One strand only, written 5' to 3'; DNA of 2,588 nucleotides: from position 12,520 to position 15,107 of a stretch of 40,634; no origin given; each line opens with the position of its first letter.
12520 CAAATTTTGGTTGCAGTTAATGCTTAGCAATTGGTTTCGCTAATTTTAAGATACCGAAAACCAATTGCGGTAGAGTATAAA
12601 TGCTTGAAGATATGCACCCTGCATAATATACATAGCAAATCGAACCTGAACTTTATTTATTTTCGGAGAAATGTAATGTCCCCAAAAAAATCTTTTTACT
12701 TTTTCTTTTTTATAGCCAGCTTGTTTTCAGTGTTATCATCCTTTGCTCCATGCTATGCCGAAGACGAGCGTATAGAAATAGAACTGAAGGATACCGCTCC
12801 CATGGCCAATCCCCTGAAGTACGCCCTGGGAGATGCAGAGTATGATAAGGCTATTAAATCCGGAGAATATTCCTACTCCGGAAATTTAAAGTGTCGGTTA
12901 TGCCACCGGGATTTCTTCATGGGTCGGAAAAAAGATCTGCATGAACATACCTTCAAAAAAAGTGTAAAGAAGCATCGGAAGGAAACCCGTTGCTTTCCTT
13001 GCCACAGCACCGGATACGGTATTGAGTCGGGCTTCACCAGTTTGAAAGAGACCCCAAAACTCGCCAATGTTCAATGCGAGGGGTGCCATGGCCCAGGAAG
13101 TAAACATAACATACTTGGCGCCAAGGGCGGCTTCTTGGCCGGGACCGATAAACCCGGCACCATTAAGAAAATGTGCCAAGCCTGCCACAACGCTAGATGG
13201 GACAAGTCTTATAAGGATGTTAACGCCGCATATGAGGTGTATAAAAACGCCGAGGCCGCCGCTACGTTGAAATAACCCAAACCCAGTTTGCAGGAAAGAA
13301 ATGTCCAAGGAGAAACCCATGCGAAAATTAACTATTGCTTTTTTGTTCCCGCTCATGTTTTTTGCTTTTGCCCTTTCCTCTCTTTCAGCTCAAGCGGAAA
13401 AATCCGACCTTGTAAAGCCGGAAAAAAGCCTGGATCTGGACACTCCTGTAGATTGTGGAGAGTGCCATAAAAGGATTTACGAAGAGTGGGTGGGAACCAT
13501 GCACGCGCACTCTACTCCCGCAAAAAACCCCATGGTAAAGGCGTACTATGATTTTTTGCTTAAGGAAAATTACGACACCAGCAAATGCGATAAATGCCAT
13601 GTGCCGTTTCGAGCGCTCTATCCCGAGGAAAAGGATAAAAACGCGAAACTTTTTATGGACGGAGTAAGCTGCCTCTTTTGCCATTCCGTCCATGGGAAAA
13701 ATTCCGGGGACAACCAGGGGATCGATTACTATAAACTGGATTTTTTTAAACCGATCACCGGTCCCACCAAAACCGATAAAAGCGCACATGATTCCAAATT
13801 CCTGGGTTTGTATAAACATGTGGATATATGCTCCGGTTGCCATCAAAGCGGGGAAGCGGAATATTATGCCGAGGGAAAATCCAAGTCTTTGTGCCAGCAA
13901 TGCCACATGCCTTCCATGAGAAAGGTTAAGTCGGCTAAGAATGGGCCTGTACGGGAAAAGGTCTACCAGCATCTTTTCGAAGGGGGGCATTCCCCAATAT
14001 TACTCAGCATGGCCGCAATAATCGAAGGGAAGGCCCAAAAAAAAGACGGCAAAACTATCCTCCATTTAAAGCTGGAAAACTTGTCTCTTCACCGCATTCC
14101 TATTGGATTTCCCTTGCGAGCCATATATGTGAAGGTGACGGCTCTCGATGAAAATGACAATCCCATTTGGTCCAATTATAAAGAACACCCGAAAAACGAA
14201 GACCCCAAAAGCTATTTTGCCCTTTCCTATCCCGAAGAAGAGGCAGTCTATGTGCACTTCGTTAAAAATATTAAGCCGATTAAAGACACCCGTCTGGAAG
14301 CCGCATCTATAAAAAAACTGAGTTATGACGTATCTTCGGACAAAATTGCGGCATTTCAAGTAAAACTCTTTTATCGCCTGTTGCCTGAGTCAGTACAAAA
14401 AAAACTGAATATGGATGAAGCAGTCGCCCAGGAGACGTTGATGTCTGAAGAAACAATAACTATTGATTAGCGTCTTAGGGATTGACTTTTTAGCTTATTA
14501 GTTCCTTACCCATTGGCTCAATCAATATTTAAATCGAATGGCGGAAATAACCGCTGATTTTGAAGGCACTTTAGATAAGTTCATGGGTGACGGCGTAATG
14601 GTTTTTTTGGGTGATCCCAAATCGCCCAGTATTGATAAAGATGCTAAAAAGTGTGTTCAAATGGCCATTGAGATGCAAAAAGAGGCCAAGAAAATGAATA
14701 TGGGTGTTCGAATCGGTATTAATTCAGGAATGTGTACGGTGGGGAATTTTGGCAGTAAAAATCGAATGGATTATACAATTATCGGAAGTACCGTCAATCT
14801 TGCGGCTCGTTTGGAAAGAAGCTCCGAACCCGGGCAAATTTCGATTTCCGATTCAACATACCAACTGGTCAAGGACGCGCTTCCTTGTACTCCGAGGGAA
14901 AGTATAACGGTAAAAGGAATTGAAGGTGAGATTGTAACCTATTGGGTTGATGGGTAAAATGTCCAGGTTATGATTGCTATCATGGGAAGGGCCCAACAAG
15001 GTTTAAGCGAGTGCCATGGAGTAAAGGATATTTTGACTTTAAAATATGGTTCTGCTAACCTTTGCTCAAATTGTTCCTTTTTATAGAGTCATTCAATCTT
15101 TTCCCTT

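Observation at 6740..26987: One extracytoplasmic sensor domain, three kinase outputs, each beside multihaem cytochrome or hydrogenase genes: candidate periplasmic redox/H2-sensing module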

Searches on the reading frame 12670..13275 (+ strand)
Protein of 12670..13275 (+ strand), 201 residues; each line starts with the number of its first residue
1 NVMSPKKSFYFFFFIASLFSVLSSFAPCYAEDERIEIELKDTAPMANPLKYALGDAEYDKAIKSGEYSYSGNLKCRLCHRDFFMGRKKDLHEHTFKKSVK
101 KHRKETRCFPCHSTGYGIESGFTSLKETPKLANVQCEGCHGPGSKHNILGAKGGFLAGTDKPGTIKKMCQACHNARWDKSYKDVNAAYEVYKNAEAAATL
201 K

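Call 4: search_protein_families(library=pfam, proteins=[window:12670-13275:+], max_evalue=0.01)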
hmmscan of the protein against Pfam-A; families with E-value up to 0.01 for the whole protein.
window:12670-13275:+ (201 aa): 4 families
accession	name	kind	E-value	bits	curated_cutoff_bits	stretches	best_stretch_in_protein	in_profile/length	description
PF13435.11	Cytochrome_C554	-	3.7e-11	44.2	20.8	1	91-141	34-84/84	Cytochrome c554 and c-prime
PF14522.11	Cytochrome_C7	-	5.2e-06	26.6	24.8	2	70-140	10-66/67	Cytochrome c7 and related cytochrome c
PF22113.1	Mtrc-MtrF_II-IV_dom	-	0.00015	21.7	30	1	72-147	81-170/176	Outer membrane cytochrome MtrC/MtrF-like, domains II/IV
PF14537.11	Cytochrom_c3_2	-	0.0018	19.1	25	0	71-113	25-65/79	Cytochrome c3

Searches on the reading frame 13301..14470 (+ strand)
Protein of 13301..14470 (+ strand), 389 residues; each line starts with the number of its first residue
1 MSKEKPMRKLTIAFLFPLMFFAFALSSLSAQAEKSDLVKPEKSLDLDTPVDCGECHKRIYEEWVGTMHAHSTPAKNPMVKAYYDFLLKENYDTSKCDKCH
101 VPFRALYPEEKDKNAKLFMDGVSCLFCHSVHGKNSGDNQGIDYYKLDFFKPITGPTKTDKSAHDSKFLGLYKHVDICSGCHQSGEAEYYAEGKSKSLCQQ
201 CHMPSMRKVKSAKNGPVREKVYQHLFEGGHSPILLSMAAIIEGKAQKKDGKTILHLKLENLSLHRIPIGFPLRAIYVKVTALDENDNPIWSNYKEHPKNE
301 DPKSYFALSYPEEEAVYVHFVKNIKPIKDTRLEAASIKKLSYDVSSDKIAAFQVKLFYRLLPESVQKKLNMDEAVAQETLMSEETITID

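Call 4: search_protein_families(library=pfam, proteins=[window:13301-14470:+], max_evalue=0.01)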
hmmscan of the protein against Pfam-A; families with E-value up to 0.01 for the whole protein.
window:13301-14470:+ (389 aa): 5 families
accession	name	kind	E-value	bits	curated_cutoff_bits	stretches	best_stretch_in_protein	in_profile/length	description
PF13435.11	Cytochrome_C554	-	2.6e-09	38.3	20.8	1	52-129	2-84/84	Cytochrome c554 and c-prime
PF14537.11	Cytochrom_c3_2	-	2.9e-08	34.5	25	1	89-134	22-70/79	Cytochrome c3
PF22113.1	Mtrc-MtrF_II-IV_dom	-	1.7e-05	24.9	30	1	175-225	7-55/176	Outer membrane cytochrome MtrC/MtrF-like, domains II/IV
PF14522.11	Cytochrome_C7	-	1.9e-05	24.9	24.8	0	48-101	12-49/67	Cytochrome c7 and related cytochrome c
PF09699.15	Paired_CXXCH_1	-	0.00019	21.5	20.6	0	121-134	7-19/41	Doubled CXXCH motif (Paired_CXXCH_1)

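Call 30: search_solved_structures(query=window:13301-14470:+, max_evalue=1, show_alignments=1)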
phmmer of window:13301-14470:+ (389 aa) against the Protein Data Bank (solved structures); distinct sequences matched with E-value up to 1: 6.
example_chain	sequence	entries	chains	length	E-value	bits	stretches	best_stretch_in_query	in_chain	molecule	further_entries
5ze8_A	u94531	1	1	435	4.6e-30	108.3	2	186-369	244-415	cytochrome c552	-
1bvb_A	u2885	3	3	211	0.072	15.5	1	51-141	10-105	CYTOCHROME C-554 | CYTOCHROME C554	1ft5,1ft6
1mdv_A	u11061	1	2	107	0.3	13.5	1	48-105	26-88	CYTOCHROME C3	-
1a2i_A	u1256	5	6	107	0.4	13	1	48-105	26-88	CYTOCHROME C3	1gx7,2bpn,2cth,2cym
5hry_A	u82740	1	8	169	0.43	12.9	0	224-261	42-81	ank3C2_1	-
28pb_A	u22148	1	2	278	0.87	11.9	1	50-129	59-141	Cytochrome c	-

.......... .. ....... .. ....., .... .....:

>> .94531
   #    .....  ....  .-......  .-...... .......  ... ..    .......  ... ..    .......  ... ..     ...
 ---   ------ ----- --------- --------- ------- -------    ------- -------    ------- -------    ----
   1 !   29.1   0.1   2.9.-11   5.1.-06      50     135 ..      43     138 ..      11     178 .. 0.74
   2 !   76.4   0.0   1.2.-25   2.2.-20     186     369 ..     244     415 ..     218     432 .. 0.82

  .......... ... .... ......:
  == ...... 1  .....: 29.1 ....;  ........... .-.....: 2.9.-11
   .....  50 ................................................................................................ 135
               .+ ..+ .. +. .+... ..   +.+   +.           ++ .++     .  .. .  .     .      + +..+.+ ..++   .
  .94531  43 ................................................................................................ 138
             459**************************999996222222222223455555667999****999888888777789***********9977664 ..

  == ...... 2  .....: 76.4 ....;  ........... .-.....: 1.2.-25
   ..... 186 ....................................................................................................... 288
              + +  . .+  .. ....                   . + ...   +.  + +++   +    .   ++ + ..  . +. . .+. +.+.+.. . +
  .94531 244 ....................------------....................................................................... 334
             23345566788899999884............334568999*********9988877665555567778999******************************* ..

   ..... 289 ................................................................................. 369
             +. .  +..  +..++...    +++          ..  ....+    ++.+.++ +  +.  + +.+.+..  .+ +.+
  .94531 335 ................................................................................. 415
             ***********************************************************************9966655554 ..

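Call 31: search_protein_families(library=ncbifam, proteins=[window:13301-14470:+], max_evalue=0.001)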
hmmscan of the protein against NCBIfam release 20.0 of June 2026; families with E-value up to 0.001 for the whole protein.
window:13301-14470:+ (389 aa): 5 families
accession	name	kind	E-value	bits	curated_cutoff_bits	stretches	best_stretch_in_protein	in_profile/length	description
NF040886.1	cyt_C_like_Sec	equivalog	3.8e-09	35.6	250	1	176-369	225-411/423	multiheme c-type cytochrome (seleno)protein ExtKL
TIGR03508.1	decahem_SO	subfamily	1.6e-05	24.5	192.2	0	50-134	35-107/258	DmsE family decaheme c-type cytochrome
TIGR03507.1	decahem_SO1788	subfamily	0.00011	20.8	209.3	0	175-369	270-447/672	OmcA/MtrC family decaheme c-type cytochrome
TIGR04315.1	octaheme_Shew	subfamily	0.0003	19.9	375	0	36-128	169-250/440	tetrathionate reductase family octaheme c-type cytochrome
NF041028.1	decahem_GSU2203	exception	0.0004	19.7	325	0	87-206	95-185/317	GSU2203 family decaheme c-type cytochrome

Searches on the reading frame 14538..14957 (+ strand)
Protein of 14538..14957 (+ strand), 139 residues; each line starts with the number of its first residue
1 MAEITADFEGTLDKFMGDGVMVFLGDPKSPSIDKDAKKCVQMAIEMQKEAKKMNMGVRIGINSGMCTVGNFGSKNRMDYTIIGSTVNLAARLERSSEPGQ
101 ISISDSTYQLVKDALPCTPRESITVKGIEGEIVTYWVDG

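Call 4: search_protein_families(library=pfam, proteins=[window:14538-14957:+], max_evalue=0.01)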
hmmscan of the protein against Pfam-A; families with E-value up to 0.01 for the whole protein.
window:14538-14957:+ (139 aa): 1 family
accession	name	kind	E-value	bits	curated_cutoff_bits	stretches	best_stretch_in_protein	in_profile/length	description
PF00211.25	Guanylate_cyc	-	8.1e-22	78.1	21.9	1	14-138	55-182/183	Adenylate and Guanylate cyclase catalytic domain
